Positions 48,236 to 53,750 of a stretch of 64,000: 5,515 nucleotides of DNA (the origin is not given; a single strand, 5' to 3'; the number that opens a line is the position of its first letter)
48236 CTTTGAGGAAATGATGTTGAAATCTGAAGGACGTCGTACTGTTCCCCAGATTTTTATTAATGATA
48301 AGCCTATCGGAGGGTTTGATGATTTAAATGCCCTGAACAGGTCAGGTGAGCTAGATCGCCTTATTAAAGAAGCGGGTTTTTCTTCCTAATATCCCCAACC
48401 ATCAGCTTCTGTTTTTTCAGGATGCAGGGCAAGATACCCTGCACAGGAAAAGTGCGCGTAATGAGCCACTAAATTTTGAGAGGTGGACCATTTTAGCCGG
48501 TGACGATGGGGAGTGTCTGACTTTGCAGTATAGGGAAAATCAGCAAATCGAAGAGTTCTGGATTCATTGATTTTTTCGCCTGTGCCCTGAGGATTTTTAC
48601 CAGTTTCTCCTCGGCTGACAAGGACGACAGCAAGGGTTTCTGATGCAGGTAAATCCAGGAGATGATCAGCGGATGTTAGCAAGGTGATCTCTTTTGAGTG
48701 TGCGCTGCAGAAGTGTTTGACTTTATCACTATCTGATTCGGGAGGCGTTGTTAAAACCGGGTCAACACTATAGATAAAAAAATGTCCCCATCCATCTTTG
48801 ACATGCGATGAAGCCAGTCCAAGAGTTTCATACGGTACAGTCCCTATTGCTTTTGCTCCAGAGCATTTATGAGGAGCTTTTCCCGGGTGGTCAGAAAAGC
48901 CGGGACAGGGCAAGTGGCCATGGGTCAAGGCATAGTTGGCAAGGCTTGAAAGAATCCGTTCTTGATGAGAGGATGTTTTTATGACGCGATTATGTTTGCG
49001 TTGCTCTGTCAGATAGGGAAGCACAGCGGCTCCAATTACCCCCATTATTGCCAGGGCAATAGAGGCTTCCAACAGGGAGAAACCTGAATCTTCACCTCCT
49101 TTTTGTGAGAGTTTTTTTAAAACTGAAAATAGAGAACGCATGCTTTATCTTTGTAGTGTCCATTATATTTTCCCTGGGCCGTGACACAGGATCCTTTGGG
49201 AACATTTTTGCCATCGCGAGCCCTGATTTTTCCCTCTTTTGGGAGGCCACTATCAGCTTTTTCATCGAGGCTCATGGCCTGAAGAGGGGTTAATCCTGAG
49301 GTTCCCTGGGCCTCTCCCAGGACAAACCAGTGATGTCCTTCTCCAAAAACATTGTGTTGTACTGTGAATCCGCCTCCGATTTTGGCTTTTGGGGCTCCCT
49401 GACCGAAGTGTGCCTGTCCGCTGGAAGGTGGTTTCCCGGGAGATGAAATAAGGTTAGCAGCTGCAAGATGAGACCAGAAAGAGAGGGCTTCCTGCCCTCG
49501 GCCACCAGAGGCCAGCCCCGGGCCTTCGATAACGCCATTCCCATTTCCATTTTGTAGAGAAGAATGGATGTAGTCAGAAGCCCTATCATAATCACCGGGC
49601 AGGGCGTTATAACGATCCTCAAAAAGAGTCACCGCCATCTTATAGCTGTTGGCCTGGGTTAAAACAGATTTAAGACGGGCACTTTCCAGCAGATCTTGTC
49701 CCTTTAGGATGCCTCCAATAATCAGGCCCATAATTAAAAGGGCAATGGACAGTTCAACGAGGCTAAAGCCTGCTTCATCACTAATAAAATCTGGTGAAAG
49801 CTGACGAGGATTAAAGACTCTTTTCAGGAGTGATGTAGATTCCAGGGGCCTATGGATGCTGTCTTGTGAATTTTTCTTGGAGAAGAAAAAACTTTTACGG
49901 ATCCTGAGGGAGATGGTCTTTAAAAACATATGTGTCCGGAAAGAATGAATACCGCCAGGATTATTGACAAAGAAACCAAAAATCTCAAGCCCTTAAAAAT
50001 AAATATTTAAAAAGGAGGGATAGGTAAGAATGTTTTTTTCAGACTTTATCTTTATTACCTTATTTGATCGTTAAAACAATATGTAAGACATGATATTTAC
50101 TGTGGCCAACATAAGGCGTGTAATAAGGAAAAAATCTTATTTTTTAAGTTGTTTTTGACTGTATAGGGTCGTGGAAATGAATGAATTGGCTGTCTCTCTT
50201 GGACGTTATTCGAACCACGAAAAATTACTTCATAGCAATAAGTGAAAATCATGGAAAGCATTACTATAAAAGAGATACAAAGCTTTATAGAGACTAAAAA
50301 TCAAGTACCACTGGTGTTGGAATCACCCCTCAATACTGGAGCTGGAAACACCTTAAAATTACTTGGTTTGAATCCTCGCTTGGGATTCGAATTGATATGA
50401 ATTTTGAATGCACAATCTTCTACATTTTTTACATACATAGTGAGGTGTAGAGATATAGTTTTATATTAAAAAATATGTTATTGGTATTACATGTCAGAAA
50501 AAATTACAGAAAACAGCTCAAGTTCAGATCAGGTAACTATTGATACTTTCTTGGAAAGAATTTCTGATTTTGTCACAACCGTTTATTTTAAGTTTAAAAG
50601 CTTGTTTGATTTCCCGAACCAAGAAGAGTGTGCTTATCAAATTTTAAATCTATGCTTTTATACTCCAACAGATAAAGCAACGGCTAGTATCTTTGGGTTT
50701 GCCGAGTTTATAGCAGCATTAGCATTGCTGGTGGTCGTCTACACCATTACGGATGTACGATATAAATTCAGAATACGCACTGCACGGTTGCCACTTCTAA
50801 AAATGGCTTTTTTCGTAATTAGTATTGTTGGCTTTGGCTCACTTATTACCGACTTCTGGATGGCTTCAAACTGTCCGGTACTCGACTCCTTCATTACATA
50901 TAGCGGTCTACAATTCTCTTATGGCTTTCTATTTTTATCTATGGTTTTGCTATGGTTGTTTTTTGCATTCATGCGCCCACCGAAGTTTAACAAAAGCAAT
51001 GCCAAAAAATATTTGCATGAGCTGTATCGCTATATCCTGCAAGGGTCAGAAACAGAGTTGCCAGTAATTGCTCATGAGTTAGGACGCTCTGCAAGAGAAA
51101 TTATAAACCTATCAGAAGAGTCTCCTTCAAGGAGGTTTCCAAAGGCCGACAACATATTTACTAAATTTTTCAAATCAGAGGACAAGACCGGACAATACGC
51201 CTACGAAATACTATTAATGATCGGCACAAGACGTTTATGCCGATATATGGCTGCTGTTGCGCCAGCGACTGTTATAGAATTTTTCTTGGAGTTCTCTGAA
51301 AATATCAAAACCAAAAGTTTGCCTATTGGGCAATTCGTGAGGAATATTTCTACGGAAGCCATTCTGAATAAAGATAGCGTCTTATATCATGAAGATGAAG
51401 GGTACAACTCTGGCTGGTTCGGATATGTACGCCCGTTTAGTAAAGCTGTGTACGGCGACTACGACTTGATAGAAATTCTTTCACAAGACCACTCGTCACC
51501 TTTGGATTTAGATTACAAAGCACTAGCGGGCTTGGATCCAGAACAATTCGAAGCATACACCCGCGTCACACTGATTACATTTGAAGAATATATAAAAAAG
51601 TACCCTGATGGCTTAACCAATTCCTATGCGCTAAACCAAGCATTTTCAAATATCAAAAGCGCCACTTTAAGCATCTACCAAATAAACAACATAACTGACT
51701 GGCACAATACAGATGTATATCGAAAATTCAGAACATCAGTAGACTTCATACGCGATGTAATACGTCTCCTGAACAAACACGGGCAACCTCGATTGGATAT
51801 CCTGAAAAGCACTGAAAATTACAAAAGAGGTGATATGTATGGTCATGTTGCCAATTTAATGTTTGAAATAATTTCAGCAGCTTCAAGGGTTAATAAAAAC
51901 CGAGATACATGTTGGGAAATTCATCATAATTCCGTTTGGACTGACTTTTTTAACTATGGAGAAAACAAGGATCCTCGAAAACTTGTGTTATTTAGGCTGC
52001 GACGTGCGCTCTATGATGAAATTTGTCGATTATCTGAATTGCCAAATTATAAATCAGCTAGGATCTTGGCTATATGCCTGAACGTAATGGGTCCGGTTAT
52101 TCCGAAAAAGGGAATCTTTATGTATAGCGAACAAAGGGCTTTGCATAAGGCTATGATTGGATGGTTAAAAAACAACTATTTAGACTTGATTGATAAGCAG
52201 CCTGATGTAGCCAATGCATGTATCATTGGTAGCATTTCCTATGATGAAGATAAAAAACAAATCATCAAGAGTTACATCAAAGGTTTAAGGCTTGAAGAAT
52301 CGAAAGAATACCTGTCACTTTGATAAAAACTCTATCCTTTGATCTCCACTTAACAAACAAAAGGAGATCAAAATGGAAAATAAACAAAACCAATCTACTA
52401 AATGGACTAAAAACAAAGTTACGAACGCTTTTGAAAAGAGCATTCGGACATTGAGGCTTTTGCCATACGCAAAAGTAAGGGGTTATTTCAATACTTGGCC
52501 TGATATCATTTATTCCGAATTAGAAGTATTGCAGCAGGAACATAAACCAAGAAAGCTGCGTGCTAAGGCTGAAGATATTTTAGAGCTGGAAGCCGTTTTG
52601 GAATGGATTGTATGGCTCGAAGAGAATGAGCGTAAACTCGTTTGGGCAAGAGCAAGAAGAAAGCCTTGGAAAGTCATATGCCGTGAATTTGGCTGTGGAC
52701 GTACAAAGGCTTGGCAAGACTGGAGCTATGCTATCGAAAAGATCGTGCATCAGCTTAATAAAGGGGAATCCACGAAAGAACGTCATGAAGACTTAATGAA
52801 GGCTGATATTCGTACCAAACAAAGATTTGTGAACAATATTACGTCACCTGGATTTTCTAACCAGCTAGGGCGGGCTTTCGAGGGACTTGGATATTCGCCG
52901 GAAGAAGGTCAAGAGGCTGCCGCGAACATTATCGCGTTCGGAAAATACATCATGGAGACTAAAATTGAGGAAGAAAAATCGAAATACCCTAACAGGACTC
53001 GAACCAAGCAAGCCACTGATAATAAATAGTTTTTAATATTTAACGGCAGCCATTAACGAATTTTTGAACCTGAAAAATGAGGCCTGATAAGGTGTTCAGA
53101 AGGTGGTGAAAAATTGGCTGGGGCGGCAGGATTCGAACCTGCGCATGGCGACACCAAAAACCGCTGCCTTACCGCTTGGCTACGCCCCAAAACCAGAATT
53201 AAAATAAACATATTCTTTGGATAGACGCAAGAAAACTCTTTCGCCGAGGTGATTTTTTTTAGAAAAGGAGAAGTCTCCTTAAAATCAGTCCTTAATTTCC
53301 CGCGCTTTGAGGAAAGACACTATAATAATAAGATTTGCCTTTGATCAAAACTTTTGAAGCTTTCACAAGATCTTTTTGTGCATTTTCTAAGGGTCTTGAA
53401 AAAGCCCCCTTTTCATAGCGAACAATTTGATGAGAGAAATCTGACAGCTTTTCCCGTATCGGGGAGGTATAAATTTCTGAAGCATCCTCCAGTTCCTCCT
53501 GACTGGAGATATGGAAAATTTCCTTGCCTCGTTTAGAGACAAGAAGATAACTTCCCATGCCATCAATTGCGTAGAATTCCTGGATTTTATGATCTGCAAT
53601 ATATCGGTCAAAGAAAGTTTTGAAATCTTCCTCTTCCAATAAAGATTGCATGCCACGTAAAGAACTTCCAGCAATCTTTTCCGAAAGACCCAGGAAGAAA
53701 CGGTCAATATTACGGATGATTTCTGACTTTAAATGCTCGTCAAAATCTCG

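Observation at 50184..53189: Integrase-less roughly 3 kb islet at the 3' end of tRNA-Gln carrying a 610-aa membrane protein of unknown function and a DUF6362-like phage protein; possible degenerate att repeats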

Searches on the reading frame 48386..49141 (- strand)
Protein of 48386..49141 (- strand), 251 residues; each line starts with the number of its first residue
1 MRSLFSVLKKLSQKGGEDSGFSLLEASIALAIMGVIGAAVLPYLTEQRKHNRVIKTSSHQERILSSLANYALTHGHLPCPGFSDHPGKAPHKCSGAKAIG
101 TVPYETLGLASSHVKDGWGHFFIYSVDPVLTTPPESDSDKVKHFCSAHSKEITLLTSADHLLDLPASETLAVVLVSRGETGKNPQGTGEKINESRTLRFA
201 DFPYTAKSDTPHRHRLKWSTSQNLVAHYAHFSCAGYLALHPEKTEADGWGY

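Call 6: search_protein_families(library=pfam, proteins=[window:48386-49141:-], max_evalue=0.1)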
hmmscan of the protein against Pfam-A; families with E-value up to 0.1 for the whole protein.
window:48386-49141:- (251 aa): 1 family
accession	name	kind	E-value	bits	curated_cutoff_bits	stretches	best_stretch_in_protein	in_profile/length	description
PF07963.17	N_methyl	-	0.00017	21.5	21.2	1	19-41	5-27/27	Prokaryotic N-terminal methylation motif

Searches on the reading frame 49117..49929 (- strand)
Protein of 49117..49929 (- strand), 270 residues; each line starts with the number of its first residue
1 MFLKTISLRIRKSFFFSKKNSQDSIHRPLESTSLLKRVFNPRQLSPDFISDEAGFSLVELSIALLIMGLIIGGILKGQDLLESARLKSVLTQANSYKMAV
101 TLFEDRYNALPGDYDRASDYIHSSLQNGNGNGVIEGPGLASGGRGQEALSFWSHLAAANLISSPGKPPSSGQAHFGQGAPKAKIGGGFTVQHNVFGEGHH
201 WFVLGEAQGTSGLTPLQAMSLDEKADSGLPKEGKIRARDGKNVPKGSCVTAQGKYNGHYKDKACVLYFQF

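Call 6: search_protein_families(library=pfam, proteins=[window:49117-49929:-], max_evalue=0.1)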
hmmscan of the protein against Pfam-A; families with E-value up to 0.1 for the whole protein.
window:49117-49929:- (270 aa): 1 family
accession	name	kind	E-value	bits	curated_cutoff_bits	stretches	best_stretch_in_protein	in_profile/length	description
PF07963.17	N_methyl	-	9.6e-05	22.2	21.2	1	51-75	3-27/27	Prokaryotic N-terminal methylation motif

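Call 103: find_encoding_contigs(protein=window:49117-49929:-, flank=6000, max_places=10)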
Protein window:49117-49929:- (270 aa): 6 contigs read that carry it; 2 places shown.
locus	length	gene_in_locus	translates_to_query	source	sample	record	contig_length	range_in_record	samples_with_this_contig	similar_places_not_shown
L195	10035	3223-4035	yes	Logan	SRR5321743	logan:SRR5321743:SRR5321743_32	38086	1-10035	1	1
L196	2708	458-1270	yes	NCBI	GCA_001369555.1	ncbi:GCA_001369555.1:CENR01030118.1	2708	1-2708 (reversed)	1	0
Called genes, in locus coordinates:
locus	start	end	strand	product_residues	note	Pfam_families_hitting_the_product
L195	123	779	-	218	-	PF19889:DUF6362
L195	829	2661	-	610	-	-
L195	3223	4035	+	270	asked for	-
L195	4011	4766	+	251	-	-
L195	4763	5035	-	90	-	PF00462:Glutaredoxin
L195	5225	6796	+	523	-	PF02366:PMT, PF13231:PMT_2, PF18583:Arnt_C (weak)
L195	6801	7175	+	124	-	PF10639:TMEM234 (weak), PF00892:EamA, PF00893:Multi_Drug_Res (weak)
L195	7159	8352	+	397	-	PF01041:DegT_DnrJ_EryC1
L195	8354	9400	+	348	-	PF00535:Glycos_transf_2, PF13641:Glyco_tranf_2_3 (weak)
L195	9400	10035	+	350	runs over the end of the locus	PF01073:3Beta_HSD (weak), PF01370:Epimerase, PF13460:NAD_binding_10 (faint), PF16363:GDP_Man_Dehyd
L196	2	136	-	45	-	?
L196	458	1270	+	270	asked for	-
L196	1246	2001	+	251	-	-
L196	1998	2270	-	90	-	PF00462:Glutaredoxin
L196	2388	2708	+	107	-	?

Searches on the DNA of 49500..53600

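Call 73: search_rna_families(source=window, start=49500, end=53600, threshold=evalue, max_evalue=1)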
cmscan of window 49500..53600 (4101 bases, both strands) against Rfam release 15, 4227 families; matches with E-value up to 1: 1.
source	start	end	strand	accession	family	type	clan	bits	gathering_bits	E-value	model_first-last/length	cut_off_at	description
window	53118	53189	-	RF00005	tRNA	Gene; tRNA;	CL00001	59.4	29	1.7e-11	1-71/71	no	tRNA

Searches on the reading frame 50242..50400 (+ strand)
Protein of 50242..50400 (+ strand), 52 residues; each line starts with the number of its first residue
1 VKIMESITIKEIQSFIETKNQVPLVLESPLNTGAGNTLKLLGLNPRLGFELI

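Call 67: search_protein_families(library=pfam, proteins=[window:50242-50400:+], max_evalue=0.01)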
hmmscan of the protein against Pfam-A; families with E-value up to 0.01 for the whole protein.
window:50242-50400:+ (52 aa): 0 families
